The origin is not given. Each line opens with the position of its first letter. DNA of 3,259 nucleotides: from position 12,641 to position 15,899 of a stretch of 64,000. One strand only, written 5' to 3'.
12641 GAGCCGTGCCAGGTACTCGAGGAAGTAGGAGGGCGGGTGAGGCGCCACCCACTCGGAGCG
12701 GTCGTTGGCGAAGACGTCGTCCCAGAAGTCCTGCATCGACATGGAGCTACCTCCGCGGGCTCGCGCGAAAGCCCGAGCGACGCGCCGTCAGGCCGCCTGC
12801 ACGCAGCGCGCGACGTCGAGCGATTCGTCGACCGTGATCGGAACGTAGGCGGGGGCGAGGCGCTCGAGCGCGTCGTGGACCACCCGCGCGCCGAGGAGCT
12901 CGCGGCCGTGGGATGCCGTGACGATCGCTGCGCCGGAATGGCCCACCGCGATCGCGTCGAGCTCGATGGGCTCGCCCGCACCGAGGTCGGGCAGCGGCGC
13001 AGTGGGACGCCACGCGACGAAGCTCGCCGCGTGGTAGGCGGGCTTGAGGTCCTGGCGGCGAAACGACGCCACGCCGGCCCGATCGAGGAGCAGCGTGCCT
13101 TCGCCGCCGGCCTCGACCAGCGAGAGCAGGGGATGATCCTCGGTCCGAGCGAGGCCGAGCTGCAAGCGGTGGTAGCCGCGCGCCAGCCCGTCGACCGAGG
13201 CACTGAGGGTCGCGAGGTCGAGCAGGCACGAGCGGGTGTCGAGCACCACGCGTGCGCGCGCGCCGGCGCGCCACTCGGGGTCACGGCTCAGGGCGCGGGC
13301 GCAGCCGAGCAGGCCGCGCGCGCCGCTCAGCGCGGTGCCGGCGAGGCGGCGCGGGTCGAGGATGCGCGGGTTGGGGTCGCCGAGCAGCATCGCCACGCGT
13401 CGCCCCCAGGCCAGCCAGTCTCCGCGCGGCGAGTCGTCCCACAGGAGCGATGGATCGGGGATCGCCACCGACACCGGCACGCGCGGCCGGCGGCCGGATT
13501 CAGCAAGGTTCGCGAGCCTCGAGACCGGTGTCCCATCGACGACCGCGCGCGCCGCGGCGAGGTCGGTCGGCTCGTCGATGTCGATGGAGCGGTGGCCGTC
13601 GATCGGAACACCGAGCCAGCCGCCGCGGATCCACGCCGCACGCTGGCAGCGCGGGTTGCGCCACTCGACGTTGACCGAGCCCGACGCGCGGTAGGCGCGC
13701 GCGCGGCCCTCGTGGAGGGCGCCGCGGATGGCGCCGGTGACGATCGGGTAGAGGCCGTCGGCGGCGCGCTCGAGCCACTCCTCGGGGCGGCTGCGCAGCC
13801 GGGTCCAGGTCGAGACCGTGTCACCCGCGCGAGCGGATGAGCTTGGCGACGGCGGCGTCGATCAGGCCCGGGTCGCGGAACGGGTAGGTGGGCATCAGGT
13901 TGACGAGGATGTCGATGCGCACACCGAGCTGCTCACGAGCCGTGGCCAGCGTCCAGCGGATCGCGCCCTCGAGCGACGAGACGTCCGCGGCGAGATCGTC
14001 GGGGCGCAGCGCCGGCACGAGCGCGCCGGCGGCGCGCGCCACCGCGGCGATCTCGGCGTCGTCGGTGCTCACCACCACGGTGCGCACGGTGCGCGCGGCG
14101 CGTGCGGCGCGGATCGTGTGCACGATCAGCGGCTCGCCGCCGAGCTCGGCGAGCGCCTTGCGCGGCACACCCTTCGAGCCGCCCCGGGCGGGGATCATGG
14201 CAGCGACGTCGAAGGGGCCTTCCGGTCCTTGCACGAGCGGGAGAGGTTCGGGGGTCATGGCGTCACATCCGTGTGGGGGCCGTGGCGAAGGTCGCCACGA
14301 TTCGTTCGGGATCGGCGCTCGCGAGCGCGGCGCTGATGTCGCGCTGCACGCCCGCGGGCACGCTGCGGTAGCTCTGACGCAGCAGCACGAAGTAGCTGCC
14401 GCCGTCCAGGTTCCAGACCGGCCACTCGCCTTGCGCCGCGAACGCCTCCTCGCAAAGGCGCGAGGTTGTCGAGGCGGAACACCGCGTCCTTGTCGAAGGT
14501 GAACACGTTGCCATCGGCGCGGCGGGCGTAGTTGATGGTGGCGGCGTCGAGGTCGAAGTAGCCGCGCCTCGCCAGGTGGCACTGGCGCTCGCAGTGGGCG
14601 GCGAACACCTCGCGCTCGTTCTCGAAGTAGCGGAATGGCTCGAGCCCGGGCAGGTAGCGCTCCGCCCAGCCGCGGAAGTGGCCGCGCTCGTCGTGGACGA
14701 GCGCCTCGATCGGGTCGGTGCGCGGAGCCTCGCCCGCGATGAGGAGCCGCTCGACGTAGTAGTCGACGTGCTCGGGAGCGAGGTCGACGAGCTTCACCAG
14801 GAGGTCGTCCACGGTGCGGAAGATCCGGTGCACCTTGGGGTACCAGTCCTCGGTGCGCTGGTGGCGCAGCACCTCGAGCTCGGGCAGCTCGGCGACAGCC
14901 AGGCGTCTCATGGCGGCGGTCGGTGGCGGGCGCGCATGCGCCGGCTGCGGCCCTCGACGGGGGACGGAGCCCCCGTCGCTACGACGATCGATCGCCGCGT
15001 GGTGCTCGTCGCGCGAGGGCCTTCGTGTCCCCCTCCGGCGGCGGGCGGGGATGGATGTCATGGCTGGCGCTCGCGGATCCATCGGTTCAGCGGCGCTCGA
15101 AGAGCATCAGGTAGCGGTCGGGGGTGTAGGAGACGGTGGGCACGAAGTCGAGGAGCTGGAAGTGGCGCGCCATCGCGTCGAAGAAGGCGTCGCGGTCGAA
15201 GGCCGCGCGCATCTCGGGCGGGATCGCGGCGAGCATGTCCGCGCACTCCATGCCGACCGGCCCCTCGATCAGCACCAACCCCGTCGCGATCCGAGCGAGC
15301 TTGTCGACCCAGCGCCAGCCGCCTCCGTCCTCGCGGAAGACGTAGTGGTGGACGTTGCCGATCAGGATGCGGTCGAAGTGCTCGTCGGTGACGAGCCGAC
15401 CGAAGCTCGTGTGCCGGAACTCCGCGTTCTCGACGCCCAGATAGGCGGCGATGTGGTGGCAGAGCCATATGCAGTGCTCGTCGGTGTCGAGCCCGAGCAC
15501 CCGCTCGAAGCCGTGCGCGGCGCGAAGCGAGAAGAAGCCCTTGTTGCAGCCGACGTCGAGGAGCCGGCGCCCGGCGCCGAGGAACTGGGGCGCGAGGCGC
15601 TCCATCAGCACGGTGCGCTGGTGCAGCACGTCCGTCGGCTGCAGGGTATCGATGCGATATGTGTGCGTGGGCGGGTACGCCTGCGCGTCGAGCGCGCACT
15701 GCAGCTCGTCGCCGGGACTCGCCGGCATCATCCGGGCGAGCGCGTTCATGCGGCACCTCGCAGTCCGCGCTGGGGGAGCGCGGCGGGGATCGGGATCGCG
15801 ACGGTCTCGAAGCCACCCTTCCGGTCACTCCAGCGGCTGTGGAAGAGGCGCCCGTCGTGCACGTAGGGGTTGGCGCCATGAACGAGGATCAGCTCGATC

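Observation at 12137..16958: Methylation-heavy minus-strand operon: three SAM-methyltransferases, a bicupin-like protein and a CMP-sugar-type cytidylyltransferase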

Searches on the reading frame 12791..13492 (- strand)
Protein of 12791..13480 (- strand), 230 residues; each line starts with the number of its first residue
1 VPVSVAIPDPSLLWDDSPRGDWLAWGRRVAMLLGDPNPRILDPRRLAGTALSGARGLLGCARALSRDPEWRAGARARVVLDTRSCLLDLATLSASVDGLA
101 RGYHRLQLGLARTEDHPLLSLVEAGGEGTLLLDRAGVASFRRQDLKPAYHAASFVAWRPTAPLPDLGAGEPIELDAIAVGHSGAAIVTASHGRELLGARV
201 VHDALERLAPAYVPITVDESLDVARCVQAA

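Call 21: search_solved_structures(query=A3, max_evalue=10, show_alignments=3)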
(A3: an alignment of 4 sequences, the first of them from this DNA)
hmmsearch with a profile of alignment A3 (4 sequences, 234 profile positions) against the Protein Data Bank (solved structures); distinct sequences matched with E-value up to 10: 5.
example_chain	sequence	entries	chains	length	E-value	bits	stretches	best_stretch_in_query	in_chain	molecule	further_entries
4oz6_A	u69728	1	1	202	0.23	14.5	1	112-136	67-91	Mxe gyrA intein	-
1am2_A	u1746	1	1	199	0.23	14.5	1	112-136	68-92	MXE GYRA INTEIN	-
8j07_n0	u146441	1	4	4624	0.31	14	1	178-226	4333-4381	Dynein axonemal heavy chain 5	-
2eqk_A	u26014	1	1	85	0.37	13.8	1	62-110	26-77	Tudor domain-containing protein 4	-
2kwp_A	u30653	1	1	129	1.2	12.1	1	60-122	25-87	Transcription elongation protein nusA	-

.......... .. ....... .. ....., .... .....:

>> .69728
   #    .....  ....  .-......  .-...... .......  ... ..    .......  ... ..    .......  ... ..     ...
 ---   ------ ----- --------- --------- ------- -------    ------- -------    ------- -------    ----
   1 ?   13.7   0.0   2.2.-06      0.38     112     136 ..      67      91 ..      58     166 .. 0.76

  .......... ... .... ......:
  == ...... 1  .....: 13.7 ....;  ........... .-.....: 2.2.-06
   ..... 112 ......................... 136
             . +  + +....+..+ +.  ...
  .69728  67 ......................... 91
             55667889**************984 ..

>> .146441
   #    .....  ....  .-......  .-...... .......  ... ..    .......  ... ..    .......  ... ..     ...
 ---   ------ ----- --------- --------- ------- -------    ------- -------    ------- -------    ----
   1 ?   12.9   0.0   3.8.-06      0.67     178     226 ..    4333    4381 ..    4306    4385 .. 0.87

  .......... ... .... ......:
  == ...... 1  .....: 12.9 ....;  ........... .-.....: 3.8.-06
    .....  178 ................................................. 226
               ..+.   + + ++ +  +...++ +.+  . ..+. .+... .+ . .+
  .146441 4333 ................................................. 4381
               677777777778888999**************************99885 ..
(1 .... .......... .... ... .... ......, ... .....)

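Call 28: find_related_loci(query=A3, collection=genome_contigs, flank=10000)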
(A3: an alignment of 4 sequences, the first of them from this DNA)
Query A3 (234 aa) in genome_contigs; peptide patterns used: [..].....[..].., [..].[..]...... (x = any residue, [..] = any of these).
171 stretches matched a pattern; 3 encode a relative of the query (tblastn E <= 1e-3); 3 distinct loci.
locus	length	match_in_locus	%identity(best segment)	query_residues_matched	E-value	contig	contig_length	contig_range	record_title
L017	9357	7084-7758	51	7-234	6e-62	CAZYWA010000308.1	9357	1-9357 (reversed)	MAG TPA_asm: uncultured bacterium isolate binchicken_co54_89 genome assembly, contig: NODE_13383_length_9357_cov_7.12319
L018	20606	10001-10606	56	3-205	4e-50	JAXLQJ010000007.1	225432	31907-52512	MAG: bacterium isolate STL-UNK1 C4.31.fa-7, whole genome shotgun sequence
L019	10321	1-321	62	126-232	2e-36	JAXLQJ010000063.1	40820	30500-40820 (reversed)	MAG: bacterium isolate STL-UNK1 C4.31.fa-63, whole genome shotgun sequence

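Call 30: search_protein_representatives(protein=window:12791-13480:-)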
Query: 230 residues. Proteins with E-value up to 0.001 (for the whole library): 2; up to 1e-10: 2; up to 1e-30: 1. The best 2 are listed.
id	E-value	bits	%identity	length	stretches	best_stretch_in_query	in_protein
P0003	5.6e-75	268.5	52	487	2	1-230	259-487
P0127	2.1e-28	116.1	66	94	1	137-230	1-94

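Call 59: search_protein_families(library=pfam, alignment_id=A3, max_evalue=10)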
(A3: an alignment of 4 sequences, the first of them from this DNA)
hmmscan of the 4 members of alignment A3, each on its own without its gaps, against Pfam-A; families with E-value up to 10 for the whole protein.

A. member 1, seq(234 aa): 0 families

B. families by the number of members that match (of 4 scanned): 0 families

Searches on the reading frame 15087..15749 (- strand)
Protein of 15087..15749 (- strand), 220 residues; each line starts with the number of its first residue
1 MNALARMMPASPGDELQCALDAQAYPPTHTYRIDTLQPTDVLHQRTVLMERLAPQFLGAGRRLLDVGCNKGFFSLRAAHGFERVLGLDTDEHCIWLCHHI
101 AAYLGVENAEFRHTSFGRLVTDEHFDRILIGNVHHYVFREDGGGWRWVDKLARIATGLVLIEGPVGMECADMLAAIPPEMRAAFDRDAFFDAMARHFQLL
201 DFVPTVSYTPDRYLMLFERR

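Call 6: search_protein_families(library=pfam, max_evalue=0.1, proteins=[window:15090-15749:-])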
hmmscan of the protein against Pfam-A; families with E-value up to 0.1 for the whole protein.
seq(220 aa): 8 families
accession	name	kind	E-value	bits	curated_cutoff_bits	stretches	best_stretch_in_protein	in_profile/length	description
PF13847.12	Methyltransf_31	-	6.1e-09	36.2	27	1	60-139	4-89/145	Methyltransferase domain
PF13649.12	Methyltransf_25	-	8.7e-08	33.2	27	1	64-137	2-77/97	Methyltransferase domain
PF08241.18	Methyltransf_11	-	1.8e-05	25.7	21.2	1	64-137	1-73/95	Methyltransferase domain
PF05175.20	MTS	-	0.00037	20.6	23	1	47-129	22-103/170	Methyltransferase small domain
PF08242.18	Methyltransf_12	-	0.00039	21.5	30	1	64-139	1-79/98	Methyltransferase domain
PF13489.12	Methyltransf_23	-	0.0015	18.7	27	1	50-95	14-58/164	Methyltransferase domain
PF08003.17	Methyltransf_9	-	0.0015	18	23.8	1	59-126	115-184/315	Protein of unknown function (DUF1698)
PF06325.19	PrmA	-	0.029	14.3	22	1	43-128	145-230/296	Ribosomal protein L11 methyltransferase (PrmA)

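Call 7: search_protein_families(library=ncbifam, max_evalue=0.1, proteins=[window:15090-15749:-])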
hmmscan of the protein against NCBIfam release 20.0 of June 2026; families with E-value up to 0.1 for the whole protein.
seq(220 aa): 20 families
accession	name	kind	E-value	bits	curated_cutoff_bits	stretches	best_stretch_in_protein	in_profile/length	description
TIGR04290.1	meth_Rta_06860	hypoth_equivalog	5.6e-09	35.8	300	1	52-133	43-125/226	TIGR04290 family methyltransferase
TIGR00452.1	TIGR00452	equivalog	1.4e-05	24.1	275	1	50-130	107-190/316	tRNA 5-methoxyuridine(34)/uridine 5-oxyacetic acid(34) synthase CmoB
TIGR01983.1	UbiG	equivalog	1.9e-05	24.1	102.95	1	60-134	50-126/228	bifunctional 2-polyprenyl-6-hydroxyphenol methylase/3-demethylubiquinol 3-O-methyltransferase UbiG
NF011650.0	PRK15068.1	equivalog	4.4e-05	22.5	209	1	50-129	112-195/324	tRNA 5-methoxyuridine(34)/uridine 5-oxyacetic acid(34) synthase CmoB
NF043040.1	corrin_prot_MT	hypoth_equivalog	5.9e-05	22.6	180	1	48-129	30-115/216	corrinoid protein-associated methyltransferase CpaM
TIGR02021.1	BchM-ChlM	equivalog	9.2e-05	22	158.9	1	46-136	42-131/218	magnesium protoporphyrin IX methyltransferase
TIGR04345.1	ovoA_Cterm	equivalog_domain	0.0003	20.4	170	1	57-98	41-80/242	putative 4-mercaptohistidine N1-methyltransferase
NF001785.0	PRK00517.2-2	equivalog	0.00076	18.7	188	1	43-133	129-219/282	50S ribosomal protein L11 methyltransferase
NF011529.0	PRK14968.1-3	equivalog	0.00083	18.8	162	1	59-130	34-104/198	putative methyltransferase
TIGR02469.1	CbiT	equivalog_domain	0.0022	18.2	78.3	1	57-131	17-95/124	precorrin-6Y C5,15-methyltransferase (decarboxylating) subunit CbiT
NF041255.1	mycofact_MftM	equivalog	0.0022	17.3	200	1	59-107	139-187/289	mycofactocin oligosaccharide methyltransferase MftM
NF001786.0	PRK00517.2-4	equivalog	0.0039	16.3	327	1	55-117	139-201/277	50S ribosomal protein L11 methyltransferase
NF008405.0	PRK11207.1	equivalog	0.0066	15.9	218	1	61-135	32-106/198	tellurite resistance methyltransferase TehB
NF001790.0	PRK00517.3-3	equivalog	0.0091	15.4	269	1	56-122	119-185/262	50S ribosomal protein L11 methyltransferase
NF047649.1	MTase_UXPK_star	exception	0.0096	15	460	1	57-131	75-153/283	methyltransferase/UXPK-star double selenoprotein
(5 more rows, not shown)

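Call 8: find_encoding_contigs(protein=window:15087-15749:-, flank=10000, max_places=6)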
Protein window:15087-15749:- (220 aa): 6 contigs read that carry it; 6 places shown.
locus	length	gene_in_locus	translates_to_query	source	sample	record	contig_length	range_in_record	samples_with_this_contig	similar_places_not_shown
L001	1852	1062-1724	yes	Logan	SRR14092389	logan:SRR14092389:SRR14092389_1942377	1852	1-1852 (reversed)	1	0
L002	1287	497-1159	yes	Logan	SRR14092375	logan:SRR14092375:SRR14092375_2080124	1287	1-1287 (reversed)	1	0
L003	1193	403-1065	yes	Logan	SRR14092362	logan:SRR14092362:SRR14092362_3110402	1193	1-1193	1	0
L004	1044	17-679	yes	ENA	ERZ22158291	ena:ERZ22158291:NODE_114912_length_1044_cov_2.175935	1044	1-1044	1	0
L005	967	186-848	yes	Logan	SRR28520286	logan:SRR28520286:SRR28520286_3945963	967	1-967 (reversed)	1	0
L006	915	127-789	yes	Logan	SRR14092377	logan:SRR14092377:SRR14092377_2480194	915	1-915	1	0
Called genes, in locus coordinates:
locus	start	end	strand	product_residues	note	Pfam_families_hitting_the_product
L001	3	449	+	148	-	?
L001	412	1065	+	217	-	-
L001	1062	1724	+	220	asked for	PF13847:Methyltransf_31, PF08241:Methyltransf_11 (faint), PF13649:Methyltransf_25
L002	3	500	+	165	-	?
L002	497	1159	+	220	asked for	PF13847:Methyltransf_31, PF08241:Methyltransf_11 (faint), PF13649:Methyltransf_25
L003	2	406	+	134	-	?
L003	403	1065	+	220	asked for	PF13847:Methyltransf_31, PF08241:Methyltransf_11 (faint), PF13649:Methyltransf_25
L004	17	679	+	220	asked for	PF13847:Methyltransf_31, PF08241:Methyltransf_11 (faint), PF13649:Methyltransf_25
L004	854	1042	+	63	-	?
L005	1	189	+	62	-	?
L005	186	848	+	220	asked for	PF13847:Methyltransf_31, PF08241:Methyltransf_11 (faint), PF13649:Methyltransf_25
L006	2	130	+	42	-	?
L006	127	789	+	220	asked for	PF13847:Methyltransf_31, PF08241:Methyltransf_11 (faint), PF13649:Methyltransf_25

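Call 92: search_protein_families(library=padloc, max_evalue=0.01, proteins=[window:15090-15749:-])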
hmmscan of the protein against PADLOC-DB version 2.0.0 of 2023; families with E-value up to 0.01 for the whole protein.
window:15090-15749:- (220 aa): 1 family
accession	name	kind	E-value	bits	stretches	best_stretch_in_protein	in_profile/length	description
PDLC04134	mad2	-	6.6e-12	43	1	48-146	283-371/492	mads_2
